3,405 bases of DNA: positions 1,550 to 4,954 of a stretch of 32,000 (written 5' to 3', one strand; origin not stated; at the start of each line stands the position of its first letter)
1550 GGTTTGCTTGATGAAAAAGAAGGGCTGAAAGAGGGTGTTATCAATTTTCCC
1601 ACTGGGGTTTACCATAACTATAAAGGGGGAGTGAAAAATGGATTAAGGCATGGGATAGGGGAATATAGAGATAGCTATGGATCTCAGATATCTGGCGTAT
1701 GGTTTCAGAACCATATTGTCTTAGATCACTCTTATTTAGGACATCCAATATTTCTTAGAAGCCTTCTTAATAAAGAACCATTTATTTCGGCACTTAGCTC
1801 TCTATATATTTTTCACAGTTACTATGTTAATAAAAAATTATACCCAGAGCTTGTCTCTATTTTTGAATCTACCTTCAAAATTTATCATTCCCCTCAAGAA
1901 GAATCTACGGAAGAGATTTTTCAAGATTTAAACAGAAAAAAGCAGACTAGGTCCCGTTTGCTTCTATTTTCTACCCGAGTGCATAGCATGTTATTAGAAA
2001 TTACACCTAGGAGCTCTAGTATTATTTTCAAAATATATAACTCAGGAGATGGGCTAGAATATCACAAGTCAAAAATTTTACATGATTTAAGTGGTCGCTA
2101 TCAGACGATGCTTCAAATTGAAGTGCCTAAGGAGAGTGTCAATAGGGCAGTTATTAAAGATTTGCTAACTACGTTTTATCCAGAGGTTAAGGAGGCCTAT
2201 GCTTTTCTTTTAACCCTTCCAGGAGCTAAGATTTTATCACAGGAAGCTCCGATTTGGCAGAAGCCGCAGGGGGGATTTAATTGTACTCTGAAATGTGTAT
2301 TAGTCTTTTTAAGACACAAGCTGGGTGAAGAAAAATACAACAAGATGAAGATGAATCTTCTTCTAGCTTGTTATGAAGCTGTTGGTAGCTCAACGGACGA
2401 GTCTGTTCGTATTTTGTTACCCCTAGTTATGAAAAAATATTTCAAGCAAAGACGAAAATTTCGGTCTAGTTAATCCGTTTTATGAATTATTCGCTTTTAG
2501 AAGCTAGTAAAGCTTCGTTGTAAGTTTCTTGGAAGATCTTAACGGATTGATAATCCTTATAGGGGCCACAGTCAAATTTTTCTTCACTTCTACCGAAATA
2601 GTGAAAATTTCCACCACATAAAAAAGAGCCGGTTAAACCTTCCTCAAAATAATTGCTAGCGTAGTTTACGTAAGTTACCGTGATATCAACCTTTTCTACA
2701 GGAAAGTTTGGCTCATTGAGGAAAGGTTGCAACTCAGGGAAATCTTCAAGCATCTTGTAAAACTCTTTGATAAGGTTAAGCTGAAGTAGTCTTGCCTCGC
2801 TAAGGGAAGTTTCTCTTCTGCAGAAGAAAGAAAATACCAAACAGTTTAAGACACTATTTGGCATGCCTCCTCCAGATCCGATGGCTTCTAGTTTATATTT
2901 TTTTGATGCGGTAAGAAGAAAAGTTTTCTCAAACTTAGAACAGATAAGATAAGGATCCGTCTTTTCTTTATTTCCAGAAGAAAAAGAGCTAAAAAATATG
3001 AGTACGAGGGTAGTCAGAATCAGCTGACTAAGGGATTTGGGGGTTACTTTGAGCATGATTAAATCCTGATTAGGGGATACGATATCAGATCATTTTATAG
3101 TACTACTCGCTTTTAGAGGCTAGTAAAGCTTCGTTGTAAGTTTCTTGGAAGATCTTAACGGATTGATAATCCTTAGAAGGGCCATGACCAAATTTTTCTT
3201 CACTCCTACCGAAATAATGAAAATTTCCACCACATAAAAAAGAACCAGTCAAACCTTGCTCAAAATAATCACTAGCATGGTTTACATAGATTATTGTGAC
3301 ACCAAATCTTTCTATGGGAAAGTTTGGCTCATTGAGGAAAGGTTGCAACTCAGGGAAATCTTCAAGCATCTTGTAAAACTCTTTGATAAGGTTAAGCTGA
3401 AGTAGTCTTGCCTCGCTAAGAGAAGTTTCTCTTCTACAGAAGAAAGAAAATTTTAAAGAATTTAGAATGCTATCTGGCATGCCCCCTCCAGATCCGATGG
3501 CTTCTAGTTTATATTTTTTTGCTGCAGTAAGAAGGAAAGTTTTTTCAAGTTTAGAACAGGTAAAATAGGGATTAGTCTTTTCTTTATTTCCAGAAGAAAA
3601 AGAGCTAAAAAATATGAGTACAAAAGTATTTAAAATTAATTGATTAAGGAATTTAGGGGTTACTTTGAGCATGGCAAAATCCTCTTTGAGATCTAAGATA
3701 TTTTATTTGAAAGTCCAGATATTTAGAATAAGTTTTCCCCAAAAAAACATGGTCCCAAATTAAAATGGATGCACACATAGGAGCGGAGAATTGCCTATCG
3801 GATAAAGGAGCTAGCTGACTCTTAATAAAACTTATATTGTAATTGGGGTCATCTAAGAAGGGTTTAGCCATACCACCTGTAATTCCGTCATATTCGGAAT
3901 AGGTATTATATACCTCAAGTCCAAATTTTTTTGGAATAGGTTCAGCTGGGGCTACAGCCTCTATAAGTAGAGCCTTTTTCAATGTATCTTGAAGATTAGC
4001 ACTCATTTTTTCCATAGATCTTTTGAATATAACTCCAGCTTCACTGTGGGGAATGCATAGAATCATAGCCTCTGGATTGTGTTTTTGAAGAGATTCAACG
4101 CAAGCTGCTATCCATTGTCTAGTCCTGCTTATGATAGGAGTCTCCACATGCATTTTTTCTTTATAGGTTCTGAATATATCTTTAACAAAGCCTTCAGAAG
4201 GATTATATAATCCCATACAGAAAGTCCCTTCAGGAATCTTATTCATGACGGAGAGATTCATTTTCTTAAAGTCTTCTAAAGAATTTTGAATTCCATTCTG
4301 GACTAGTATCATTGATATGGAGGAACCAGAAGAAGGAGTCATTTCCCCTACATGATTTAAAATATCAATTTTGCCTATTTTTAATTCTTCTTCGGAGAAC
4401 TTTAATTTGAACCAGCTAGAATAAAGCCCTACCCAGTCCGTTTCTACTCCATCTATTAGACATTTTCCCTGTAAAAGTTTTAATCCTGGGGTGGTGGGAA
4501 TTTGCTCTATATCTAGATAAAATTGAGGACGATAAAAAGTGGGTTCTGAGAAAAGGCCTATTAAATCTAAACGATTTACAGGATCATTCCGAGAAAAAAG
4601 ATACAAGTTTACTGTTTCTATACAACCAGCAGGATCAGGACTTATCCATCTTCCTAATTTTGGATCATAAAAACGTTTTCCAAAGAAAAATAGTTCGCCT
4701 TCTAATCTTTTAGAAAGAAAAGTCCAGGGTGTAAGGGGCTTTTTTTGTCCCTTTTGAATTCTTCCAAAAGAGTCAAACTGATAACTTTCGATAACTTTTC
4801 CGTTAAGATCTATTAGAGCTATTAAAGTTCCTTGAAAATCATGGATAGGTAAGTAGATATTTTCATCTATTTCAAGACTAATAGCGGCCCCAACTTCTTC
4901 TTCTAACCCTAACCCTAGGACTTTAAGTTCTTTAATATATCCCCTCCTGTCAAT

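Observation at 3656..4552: RHS C-terminal toxin domain with Ser-Asp-His order suggesting a lipase/esterase payload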

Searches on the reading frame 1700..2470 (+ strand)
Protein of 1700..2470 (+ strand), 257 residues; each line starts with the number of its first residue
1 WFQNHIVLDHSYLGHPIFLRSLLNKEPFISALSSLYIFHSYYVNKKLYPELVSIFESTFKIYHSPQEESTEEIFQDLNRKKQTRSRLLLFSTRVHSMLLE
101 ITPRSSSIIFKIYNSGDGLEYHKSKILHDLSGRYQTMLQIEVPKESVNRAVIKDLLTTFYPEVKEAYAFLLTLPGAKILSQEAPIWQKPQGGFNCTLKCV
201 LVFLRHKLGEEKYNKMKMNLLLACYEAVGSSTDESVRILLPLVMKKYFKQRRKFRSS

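Call 85: search_solved_structures(query=window:1700-2470:+, max_evalue=1)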
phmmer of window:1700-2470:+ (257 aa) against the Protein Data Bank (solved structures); distinct sequences matched with E-value up to 1: 0.

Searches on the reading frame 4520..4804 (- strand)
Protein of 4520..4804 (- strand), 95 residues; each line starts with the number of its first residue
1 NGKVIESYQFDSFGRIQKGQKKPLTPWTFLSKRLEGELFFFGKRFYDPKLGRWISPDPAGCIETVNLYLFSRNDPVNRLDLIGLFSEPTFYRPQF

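Call 54: find_related_loci(query=A3, collection=genome_contigs, flank=5000)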
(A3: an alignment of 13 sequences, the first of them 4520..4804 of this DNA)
Query A3 (95 aa) in genome_contigs; peptide patterns used: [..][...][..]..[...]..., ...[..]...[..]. (x = any residue, [..] = any of these).
599 stretches matched a pattern (row limit reached: there are more); 342 encode a relative of the query (tblastn E <= 1e-3); the best 80 are kept; 80 distinct loci.
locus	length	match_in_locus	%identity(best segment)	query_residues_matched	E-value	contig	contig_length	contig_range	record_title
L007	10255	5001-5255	66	2-88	6e-34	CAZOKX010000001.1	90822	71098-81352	MAG TPA_asm: uncultured bacterium isolate SRP292972_co3_130 genome assembly, contig: NODE_275_length_90822_cov_14.139390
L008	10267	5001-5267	59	1-90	3e-32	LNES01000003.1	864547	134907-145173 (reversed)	MAG: Chlamydiae bacterium Ga0074140 Ga0074140_11.3, whole genome shotgun sequence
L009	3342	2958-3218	58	2-90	7e-32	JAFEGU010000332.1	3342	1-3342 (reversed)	MAG: Verrucomicrobia bacterium isolate SZAS-8 LIN-198__332__length-3342, whole genome shotgun sequence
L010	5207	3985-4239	59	2-88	5e-31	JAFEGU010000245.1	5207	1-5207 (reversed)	MAG: Verrucomicrobia bacterium isolate SZAS-8 LIN-198__245__length-5207, whole genome shotgun sequence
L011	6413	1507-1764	57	1-87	1e-30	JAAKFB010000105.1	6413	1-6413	MAG: Chlamydiae bacterium isolate K1000_chlam_2 K1000chlam2_105, whole genome shotgun sequence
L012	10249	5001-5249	59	2-86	6e-31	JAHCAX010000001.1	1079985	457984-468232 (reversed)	MAG: Candidatus Acheromyda pituitae isolate ACE_VER1 VER1_1, whole genome shotgun sequence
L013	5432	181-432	55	3-87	3e-30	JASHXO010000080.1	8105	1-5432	MAG: Candidatus Rhabdochlamydia sp. isolate JOPF259 JOPF_NEAR_contig_580805, whole genome shotgun sequence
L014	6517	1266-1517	53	3-87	6e-30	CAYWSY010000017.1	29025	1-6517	MAG TPA_asm: uncultured bacterium isolate SRP287051_co1_18 genome assembly, contig: NODE_2465_length_29025_cov_8.179013,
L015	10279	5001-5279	54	1-95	5e-30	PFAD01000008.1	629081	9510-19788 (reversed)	MAG: Chlamydiae bacterium CG10_big_fil_rev_8_21_14_0_10_42_34 CG10_8_21_14_0.10_scaffold_24_c, whole genome shotgun sequ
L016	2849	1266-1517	53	3-87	1e-29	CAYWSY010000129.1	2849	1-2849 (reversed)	MAG TPA_asm: uncultured bacterium isolate SRP287051_co1_18 genome assembly, contig: NODE_41151_length_2849_cov_9.054760,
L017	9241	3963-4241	53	1-95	9e-30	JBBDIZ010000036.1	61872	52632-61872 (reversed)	MAG: Simkaniaceae bacterium isolate LejiaA_41_40 Lejia_A_861_length_61872_cov_25, whole genome shotgun sequence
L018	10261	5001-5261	57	6-95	1e-29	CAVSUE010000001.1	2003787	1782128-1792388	MAG: uncultured Verrucomicrobiae bacterium isolate MFD09671.bin.1.113 genome assembly, contig: contig_81095, whole genom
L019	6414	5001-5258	52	4-90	9e-30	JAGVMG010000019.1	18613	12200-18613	MAG: Parachlamydiales bacterium isolate SW_7 c_000000072815, whole genome shotgun sequence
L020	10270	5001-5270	55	3-95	1e-29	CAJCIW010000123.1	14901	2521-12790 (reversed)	Verrucomicrobia bacterium isolate BOG_genome_mining.30 genome assembly, contig: k141_5141294, whole genome shotgun seque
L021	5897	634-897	56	2-90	1e-29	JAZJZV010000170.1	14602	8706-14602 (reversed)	MAG: Chlamydiota bacterium isolate ADI_H2L1_1_122_18_3-bin038_1 ADIH2L11_B038_1_000000000170, whole genome shotgun seque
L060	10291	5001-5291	46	1-95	5e-26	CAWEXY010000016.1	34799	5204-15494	MAG: uncultured Verrucomicrobiae bacterium isolate MFD04780.bin.2.55 genome assembly, contig: contig_46009, whole genome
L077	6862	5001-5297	43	2-92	4e-24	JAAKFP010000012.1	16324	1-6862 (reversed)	MAG: Chlamydiae bacterium isolate K940_chlam_7 K940chlam7_12, whole genome shotgun sequence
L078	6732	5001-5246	46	5-86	9e-24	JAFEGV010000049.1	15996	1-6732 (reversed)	MAG: Verrucomicrobia bacterium isolate SZAS-9 LIN-383__49__length-15996, whole genome shotgun sequence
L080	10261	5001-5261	49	2-88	2e-23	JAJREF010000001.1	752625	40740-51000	MAG: Rhabdochlamydiaceae bacterium isolate LVE1205-5 contig_2009, whole genome shotgun sequence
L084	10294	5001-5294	42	4-91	5e-22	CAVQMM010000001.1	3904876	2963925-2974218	MAG: uncultured Chlamydiae bacterium isolate MFD00082.bin.1.18 genome assembly, contig: contig_1137, whole genome shotgu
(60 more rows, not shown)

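Call 89: find_homologous_proteins(query=A5, max_evalue=0.001)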
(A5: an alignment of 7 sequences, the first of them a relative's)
Query A5 (7 sequences) (244 aa, profile of the alignment): 62 proteins with E <= 0.001 among 2588 candidates.
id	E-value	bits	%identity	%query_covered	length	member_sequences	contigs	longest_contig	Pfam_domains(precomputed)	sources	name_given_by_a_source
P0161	1.9e-66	242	27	68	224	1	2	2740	-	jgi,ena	-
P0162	5.3e-62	227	23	55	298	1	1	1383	-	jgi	jgi:hypothetical protein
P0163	9.7e-62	226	22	75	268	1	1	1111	-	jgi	jgi:hypothetical protein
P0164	2.1e-61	225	22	80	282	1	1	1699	-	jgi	jgi:hypothetical protein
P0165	2.3e-61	225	24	80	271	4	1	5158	PF05095.18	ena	-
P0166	1.4e-60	223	23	56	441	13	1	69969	PF05593.20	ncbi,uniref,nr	ncbi:RHS repeat-associated core domain-containing protein [Candidatus Rhabdochlamydia sp. T3358]|uni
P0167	1.3e-59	219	23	96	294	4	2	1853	-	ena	-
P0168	1.5e-59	219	26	57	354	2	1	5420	PF05095.18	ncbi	-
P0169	1.9e-59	219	24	80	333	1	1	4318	PF05095.18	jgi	jgi:RHS repeat-associated protein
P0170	2.8e-59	218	25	74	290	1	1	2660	-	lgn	-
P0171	3.4e-59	218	27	28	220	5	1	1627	-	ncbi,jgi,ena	jgi:hypothetical protein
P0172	3.9e-59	218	20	80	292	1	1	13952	-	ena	-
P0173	7.1e-59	217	20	80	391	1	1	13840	-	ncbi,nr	ncbi:MAG TPA: RHS repeat-associated core domain-containing protein [Rhabdochlamydiaceae bacterium]|n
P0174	9.8e-59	217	23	56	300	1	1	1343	-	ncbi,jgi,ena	jgi:hypothetical protein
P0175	1.5e-58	216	24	81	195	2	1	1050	PF05095.18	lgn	-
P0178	7.8e-58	214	26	42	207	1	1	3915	PF05095.18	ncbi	-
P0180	1.6e-57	213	22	80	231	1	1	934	PF05095.18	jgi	jgi:hypothetical protein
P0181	1.3e-56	210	25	99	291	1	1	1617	PF05095.18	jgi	jgi:hypothetical protein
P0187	8.8e-54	200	25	61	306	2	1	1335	PF05095.18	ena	-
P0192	5.5e-51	191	23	63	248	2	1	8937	PF05095.18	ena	-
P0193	8.7e-50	187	24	57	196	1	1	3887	PF05095.18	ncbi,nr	ncbi:MAG: DUF687 family protein, partial [Chlamydiia bacterium]|nr:DUF687 family protein [Chlamydiia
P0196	5.3e-49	185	28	64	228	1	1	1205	PF05095.18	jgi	jgi:hypothetical protein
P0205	1.1e-38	151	-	-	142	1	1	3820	PF05095.18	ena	-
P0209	7.4e-32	129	26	37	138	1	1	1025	PF05095.18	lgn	-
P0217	5.1e-9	54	31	48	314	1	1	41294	-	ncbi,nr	ncbi:hypothetical protein EDD21DRAFT_321156 [Dissophora ornata]|nr:hypothetical protein EDD21DRAFT_3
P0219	9.3e-8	50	31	48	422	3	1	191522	-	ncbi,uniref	ncbi:hypothetical protein BJX66DRAFT_232910 [Aspergillus keveii]|uniref:Lipase n=1 Tax=Aspergillus k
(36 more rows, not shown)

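Call 91: search_protein_families(library=pfam, proteins=[L060:5358-6089:+, L077:5382-6107:+, L084:5400-6167:+, L080:5367-6068:+, L078:5238-5999:+, P0165, P0168, P0193, P0219, P0217], max_evalue=1)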
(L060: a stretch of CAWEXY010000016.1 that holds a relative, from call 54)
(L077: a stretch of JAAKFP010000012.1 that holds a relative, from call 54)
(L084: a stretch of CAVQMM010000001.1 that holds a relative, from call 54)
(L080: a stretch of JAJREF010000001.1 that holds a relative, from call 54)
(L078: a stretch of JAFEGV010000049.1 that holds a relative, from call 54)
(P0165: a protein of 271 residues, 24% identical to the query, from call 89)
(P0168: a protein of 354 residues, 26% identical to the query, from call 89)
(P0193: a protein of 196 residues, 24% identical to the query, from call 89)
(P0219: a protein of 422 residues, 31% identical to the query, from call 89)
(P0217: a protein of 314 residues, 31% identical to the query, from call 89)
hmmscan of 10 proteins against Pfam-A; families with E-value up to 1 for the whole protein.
L060:5358-6089:+ (244 aa): 1 family
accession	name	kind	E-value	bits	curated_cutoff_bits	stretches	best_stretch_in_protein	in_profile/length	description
PF05621.17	TniB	-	0.16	11.9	22.4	1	44-123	40-120/189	Bacterial TniB protein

L077:5382-6107:+ (242 aa): 3 families
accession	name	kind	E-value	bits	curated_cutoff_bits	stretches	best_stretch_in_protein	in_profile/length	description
PF05057.20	DUF676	-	0.035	14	20.3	1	103-150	59-104/217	Putative serine esterase (DUF676)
PF05990.18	DUF900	-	0.041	13.8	20.5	1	107-151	77-121/232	Alpha/beta hydrolase of unknown function (DUF900)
PF06259.18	Abhydrolase_8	-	0.16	12.1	20.5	1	102-147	86-132/178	Alpha/beta hydrolase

L084:5400-6167:+ (256 aa): 0 families

L080:5367-6068:+ (234 aa): 0 families

L078:5238-5999:+ (254 aa): 0 families

P0165 (271 aa): 1 family
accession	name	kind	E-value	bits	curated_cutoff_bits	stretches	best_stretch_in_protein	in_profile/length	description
PF05095.17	DUF687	-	8.7e-10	38.2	25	1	81-228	37-180/537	Protein of unknown function (DUF687)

P0168 (354 aa): 2 families
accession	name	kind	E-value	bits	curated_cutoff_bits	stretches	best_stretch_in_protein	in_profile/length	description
PF05095.17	DUF687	-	2.1e-06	27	25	1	164-307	37-176/537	Protein of unknown function (DUF687)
PF06259.18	Abhydrolase_8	-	0.35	11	20.5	1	236-287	104-155/178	Alpha/beta hydrolase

P0193 (196 aa): 5 families
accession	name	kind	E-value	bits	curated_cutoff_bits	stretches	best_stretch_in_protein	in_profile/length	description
PF05095.17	DUF687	-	8.9e-08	31.5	25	1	24-149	54-175/537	Protein of unknown function (DUF687)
PF22749.2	Arb2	-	0.0052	16.6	26.8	1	65-124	175-233/260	Arb2 domain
PF12146.15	Hydrolase_4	-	0.017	14.8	27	1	74-134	66-118/239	Serine aminopeptidase, S33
PF01083.28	Cutinase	-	0.037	14.4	25.9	1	29-114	31-109/173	Cutinase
PF06259.18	Abhydrolase_8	-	0.042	13.9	20.5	1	33-115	59-138/178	Alpha/beta hydrolase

P0219 (422 aa): 4 families
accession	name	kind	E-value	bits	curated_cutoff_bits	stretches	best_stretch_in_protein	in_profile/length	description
PF05057.20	DUF676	-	0.019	14.9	20.3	1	222-261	77-118/217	Putative serine esterase (DUF676)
PF12697.13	Abhydrolase_6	-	0.027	15.6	26.3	1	198-239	45-82/217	Alpha/beta hydrolase family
PF07819.20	PGAP1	-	0.032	14.4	24.3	1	216-240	84-108/233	PGAP1-like alpha/beta domain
PF11970.14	GPR_Gpa2_C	-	0.38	11.3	21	1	81-109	9-37/76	G protein-coupled glucose receptor regulating Gpa2 C-term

P0217 (314 aa): 6 families
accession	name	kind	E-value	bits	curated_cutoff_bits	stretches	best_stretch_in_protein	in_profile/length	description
PF05057.20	DUF676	-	0.00028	20.9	20.3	1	189-235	76-122/217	Putative serine esterase (DUF676)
PF01764.32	Lipase_3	-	0.0057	17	22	1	163-235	32-104/140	Lipase (class 3)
PF12697.13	Abhydrolase_6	-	0.0075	17.4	26.3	1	177-217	52-92/217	Alpha/beta hydrolase family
PF07819.20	PGAP1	-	0.016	15.4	24.3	1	184-210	79-108/233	PGAP1-like alpha/beta domain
PF05990.18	DUF900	-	0.04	13.8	20.5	1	180-228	80-129/232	Alpha/beta hydrolase of unknown function (DUF900)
PF12146.15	Hydrolase_4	-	0.066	12.9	27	1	168-212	54-95/239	Serine aminopeptidase, S33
